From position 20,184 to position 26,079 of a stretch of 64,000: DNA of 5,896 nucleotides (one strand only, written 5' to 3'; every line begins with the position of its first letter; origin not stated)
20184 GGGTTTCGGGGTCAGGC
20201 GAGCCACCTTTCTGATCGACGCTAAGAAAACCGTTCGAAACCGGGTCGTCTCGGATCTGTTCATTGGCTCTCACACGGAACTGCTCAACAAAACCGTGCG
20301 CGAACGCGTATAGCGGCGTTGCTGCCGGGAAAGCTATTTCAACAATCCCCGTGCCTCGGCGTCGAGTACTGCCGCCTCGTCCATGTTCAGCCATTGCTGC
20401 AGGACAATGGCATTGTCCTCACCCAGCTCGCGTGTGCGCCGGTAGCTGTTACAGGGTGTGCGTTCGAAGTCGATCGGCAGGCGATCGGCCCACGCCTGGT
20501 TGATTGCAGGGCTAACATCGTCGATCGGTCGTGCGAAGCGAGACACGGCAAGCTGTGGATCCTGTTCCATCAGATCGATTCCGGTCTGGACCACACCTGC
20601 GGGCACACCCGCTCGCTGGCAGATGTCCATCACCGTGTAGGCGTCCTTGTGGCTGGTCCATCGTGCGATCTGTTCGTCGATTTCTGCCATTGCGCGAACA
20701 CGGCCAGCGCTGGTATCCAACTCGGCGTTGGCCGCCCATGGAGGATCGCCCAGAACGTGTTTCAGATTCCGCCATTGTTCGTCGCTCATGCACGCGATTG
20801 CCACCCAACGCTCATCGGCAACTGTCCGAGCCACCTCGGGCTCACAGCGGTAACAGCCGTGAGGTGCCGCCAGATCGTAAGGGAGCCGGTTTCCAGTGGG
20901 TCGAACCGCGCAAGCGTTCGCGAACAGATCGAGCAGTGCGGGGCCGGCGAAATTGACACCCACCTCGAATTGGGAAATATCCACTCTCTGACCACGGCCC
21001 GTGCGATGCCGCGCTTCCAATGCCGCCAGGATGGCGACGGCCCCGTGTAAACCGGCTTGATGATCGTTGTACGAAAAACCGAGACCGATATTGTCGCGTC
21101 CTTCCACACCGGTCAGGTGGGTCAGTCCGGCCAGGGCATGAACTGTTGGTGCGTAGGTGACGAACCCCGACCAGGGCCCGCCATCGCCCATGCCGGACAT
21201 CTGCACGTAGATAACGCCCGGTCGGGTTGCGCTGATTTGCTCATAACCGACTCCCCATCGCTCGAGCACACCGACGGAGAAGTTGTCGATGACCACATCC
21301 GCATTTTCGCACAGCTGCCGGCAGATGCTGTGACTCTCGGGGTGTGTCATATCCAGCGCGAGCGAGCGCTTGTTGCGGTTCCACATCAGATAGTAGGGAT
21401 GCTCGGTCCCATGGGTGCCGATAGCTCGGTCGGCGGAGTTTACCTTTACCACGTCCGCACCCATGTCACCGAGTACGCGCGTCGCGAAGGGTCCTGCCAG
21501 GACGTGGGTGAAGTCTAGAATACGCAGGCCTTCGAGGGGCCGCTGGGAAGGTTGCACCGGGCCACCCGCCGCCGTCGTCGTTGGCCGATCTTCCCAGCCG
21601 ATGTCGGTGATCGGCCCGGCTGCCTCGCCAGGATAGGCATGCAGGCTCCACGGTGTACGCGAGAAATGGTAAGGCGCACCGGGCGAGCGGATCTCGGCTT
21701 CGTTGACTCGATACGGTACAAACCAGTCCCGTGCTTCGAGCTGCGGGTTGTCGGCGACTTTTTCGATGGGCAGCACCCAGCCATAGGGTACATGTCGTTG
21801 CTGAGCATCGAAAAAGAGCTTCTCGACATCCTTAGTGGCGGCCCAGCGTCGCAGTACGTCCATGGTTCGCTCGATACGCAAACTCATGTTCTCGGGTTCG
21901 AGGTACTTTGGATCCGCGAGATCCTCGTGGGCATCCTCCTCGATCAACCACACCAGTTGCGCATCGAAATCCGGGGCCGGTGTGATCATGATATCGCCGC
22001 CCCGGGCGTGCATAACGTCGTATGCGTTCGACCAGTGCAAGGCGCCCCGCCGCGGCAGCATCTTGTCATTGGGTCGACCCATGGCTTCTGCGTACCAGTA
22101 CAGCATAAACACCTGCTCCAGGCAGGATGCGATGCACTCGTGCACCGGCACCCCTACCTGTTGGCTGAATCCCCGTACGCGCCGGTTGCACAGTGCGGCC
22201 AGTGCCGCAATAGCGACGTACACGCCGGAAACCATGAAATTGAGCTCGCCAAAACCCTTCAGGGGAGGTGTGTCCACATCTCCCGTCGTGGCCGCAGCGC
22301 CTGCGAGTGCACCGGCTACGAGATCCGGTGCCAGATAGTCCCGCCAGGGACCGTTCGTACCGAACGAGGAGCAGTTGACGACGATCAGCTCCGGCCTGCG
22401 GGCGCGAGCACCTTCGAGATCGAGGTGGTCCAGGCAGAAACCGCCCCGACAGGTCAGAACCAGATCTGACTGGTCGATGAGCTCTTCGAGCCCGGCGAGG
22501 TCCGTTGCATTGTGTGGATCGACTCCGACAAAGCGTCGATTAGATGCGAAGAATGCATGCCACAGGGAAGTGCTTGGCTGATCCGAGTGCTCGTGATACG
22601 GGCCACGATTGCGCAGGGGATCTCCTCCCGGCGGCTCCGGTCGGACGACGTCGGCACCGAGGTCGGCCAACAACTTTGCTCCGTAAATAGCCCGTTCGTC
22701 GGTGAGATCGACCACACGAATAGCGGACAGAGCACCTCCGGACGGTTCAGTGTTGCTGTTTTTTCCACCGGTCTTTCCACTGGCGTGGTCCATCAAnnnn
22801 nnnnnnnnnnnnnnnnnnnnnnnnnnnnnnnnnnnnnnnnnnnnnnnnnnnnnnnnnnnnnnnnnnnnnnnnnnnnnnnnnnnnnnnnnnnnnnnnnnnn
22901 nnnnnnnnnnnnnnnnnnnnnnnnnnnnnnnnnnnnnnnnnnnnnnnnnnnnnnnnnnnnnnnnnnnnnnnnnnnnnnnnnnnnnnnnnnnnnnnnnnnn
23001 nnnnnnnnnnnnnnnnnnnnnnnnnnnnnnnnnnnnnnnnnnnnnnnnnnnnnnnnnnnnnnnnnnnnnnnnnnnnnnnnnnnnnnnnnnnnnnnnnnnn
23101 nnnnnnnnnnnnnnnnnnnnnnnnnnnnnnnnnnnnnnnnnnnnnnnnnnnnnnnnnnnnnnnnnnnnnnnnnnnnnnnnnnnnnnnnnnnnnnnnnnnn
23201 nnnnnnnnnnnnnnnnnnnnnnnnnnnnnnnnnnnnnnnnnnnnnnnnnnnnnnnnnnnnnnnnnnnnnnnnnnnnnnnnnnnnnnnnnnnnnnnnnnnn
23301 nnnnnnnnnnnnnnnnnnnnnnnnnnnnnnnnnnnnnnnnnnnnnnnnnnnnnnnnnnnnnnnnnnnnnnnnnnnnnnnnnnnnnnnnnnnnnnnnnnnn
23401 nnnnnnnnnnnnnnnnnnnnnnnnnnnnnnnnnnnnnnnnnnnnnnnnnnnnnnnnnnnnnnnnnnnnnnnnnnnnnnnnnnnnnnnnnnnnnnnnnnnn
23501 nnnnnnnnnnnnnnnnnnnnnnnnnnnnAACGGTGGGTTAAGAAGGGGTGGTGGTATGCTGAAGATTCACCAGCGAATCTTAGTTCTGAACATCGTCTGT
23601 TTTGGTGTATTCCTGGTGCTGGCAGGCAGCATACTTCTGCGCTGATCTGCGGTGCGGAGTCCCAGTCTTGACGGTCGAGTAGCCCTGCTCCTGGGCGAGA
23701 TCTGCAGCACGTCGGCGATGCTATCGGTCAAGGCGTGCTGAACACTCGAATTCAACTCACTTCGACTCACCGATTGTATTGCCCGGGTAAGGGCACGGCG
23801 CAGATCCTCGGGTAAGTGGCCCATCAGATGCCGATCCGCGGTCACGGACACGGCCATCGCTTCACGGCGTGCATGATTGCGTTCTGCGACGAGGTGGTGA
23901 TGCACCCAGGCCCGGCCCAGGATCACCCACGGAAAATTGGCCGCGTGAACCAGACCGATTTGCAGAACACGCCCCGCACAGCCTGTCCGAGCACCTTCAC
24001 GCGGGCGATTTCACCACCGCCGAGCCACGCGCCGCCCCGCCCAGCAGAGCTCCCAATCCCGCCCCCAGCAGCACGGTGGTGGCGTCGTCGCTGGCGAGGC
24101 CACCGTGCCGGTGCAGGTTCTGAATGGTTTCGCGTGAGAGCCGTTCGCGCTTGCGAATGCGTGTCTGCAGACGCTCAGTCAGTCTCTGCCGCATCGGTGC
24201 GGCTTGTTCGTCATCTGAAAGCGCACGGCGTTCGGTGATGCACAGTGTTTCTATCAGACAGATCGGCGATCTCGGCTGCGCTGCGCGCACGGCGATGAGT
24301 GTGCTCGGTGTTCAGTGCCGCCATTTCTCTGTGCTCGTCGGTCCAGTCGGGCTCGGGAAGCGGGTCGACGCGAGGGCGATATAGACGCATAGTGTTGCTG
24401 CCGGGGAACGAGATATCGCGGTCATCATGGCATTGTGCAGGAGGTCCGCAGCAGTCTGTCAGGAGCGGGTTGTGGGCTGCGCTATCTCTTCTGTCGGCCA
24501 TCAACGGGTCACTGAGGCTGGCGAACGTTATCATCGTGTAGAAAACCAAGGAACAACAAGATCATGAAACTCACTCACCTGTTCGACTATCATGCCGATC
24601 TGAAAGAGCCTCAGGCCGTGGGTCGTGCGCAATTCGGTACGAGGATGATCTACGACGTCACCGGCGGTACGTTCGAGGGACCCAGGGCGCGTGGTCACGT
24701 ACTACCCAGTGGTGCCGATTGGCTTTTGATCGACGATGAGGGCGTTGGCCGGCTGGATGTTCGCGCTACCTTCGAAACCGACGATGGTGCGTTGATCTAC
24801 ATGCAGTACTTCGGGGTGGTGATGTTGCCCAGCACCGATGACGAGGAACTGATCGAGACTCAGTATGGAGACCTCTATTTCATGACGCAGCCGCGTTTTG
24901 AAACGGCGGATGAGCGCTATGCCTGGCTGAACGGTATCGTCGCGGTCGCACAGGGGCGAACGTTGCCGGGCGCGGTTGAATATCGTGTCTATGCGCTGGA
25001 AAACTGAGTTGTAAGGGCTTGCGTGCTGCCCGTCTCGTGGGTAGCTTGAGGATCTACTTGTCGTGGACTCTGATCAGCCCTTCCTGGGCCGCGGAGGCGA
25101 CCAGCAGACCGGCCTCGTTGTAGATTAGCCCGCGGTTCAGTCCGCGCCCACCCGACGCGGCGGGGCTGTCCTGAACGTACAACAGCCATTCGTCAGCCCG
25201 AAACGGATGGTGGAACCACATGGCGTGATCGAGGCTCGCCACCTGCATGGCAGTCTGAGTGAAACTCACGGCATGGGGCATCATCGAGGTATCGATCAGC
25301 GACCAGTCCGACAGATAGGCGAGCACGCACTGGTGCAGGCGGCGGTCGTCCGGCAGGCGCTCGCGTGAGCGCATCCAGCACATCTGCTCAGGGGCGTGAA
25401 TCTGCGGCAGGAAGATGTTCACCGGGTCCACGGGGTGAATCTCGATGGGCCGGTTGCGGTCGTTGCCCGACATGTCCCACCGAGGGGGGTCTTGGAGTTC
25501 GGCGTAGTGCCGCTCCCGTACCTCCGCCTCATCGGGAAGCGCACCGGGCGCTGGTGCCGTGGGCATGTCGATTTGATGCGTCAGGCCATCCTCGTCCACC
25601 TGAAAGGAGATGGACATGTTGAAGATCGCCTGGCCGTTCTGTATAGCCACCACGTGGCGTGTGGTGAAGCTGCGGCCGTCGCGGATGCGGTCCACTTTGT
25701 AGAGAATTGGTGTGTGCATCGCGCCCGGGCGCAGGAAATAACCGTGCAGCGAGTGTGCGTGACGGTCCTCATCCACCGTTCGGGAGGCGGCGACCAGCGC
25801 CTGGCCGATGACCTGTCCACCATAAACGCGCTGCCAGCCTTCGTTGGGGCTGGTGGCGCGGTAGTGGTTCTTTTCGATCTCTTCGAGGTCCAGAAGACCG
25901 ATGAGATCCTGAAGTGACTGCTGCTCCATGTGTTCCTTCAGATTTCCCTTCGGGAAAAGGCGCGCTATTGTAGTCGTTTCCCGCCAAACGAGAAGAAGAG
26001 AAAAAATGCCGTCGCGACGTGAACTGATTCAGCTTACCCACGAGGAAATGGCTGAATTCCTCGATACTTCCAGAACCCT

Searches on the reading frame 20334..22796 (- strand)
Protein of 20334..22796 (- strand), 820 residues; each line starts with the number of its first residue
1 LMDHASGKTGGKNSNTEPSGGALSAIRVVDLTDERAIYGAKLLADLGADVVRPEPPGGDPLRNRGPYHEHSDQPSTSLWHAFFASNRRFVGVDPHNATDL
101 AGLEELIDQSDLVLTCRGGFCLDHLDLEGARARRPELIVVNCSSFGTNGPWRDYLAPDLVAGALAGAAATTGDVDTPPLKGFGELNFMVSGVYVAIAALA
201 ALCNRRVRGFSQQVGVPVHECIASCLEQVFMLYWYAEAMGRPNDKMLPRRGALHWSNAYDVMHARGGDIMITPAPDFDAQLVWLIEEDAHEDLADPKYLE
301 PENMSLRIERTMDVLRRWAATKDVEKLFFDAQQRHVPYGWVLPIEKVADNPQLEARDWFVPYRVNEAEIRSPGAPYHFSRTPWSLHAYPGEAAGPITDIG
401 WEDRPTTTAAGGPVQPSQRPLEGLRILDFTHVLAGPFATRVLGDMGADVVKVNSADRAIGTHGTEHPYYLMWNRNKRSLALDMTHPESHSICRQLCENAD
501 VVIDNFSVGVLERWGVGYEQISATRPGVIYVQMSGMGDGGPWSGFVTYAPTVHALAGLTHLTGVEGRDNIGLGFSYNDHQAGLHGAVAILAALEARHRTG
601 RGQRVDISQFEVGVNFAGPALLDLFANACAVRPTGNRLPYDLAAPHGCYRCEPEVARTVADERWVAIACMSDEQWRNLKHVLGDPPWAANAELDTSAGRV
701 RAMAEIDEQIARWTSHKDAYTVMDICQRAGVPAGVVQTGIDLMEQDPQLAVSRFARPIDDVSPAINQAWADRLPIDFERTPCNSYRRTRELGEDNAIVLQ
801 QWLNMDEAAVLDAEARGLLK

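Call 7: search_protein_families(library=pfam, proteins=[window:20334-22796:-], max_evalue=0.0001)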
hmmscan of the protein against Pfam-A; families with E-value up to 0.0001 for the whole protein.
window:20334-22796:- (820 aa): 1 family
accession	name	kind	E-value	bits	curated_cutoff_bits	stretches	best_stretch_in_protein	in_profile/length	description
PF02515.22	CoA_transf_3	-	5.7e-147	490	23.3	2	421-795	1-366/366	CoA-transferase family III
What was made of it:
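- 20334..22796 (-): Fused double family III CoA-transferase (820 aa). PF02515 matches in two stretches (call 7).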

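Call 36: search_protein_families(library=ncbifam, proteins=[window:20334-22796:-], max_evalue=0.00001)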
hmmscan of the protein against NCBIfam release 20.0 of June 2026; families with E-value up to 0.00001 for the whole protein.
window:20334-22796:- (820 aa): 7 families
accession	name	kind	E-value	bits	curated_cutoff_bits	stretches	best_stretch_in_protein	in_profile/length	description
NF052585.1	SucGlutTfsCaiB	equivalog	1.4e-82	277.4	750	2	417-802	4-388/394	succinate--glutarate CoA-transferase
NF041294.1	Scnl_mescCoAtase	equivalog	2.2e-79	267.3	700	2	421-798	4-379/381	succinyl-CoA:mesaconate CoA-transferase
NF003809.0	PRK05398.1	subfamily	6.8e-79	265.4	442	3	418-616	2-207/416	formyl-CoA transferase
TIGR03253.1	oxalate_frc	equivalog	8e-73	245.5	504.2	3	419-615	2-205/416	formyl-CoA transferase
NF008511.0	PRK11430.1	equivalog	2.4e-65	221.1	522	2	417-735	6-319/381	CoA:oxalate CoA-transferase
NF002914.1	PRK03525.1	equivalog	4e-32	111.6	413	2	415-801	4-380/400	L-carnitine CoA-transferase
TIGR04253.1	mesacon_CoA_iso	equivalog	5.5e-25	88.2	725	2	421-810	3-391/403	2-methylfumaryl-CoA isomerase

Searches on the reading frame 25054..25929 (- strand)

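Call 36: search_protein_families(library=ncbifam, proteins=[window:25054-25929:-], max_evalue=0.00001)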
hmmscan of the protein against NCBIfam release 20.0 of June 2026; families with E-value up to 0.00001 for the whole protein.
window:25054-25929:- (291 aa): 2 families
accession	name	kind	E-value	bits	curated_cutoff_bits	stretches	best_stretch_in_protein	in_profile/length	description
NF007817.0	PRK10526.1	equivalog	1.4e-93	313.4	481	1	4-289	3-285/286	acyl-CoA thioesterase II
TIGR00189.1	tesB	equivalog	4.6e-93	311.7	292.85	1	13-287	1-282/282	acyl-CoA thioesterase II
